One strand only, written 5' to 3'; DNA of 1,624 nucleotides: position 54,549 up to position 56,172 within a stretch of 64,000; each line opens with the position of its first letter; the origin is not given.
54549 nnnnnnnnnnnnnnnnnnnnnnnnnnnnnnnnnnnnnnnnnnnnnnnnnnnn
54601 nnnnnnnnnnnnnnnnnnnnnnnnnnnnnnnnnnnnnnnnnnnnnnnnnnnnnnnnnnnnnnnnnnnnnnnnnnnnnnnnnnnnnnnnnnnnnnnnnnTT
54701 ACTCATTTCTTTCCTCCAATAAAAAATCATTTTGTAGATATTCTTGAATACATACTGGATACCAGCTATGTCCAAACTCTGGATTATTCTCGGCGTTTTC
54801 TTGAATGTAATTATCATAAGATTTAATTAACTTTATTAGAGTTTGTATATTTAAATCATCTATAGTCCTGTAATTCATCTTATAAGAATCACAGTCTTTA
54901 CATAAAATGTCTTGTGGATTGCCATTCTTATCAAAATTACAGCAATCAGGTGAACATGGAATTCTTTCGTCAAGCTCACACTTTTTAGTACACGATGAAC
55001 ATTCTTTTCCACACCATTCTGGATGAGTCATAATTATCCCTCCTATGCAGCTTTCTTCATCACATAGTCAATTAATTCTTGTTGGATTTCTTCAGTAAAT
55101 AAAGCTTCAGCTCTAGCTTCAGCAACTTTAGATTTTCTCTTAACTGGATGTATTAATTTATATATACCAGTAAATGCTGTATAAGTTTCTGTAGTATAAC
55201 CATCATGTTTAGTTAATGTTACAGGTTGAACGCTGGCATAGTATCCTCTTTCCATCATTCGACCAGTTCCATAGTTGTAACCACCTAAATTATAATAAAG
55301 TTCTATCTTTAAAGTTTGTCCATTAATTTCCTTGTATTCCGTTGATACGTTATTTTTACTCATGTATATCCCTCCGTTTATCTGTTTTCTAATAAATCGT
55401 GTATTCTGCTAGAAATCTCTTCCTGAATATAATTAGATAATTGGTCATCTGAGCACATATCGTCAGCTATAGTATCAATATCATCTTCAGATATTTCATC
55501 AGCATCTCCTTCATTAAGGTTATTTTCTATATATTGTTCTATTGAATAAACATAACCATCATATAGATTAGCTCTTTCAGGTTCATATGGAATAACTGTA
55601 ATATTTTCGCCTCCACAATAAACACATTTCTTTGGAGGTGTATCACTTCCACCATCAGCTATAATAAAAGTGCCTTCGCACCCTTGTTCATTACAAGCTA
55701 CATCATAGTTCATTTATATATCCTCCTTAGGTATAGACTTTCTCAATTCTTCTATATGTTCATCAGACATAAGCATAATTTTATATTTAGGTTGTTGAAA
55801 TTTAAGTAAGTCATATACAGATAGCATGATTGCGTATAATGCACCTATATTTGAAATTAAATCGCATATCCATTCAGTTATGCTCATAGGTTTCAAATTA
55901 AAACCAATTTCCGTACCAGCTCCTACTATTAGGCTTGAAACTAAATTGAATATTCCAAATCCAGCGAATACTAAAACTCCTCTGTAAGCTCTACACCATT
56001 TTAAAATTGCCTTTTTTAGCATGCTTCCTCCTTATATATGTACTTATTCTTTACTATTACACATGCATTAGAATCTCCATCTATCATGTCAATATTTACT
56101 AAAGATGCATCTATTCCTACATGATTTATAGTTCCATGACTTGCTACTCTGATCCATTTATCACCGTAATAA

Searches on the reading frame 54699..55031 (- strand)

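Call 82: search_protein_families(library=pfam, proteins=[window:54699-55031:-], max_evalue=5)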
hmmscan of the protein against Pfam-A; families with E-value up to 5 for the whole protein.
window:54699-55031:- (110 aa): 1 family
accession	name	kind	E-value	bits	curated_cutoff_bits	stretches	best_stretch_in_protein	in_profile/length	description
PF09192.16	Act-Frag_cataly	-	0.05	13.5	24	1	22-78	167-223/282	Actin-fragmin kinase, catalytic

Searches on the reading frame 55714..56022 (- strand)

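Call 82: search_protein_families(library=pfam, proteins=[window:55714-56022:-], max_evalue=5)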
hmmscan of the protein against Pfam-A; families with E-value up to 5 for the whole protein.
window:55714-56022:- (102 aa): 1 family
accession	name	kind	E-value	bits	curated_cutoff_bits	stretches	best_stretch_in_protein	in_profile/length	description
PF09819.14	ABC_cobalt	-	0.02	15.5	25.2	1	15-61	72-118/121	ABC-type cobalt transport system, permease component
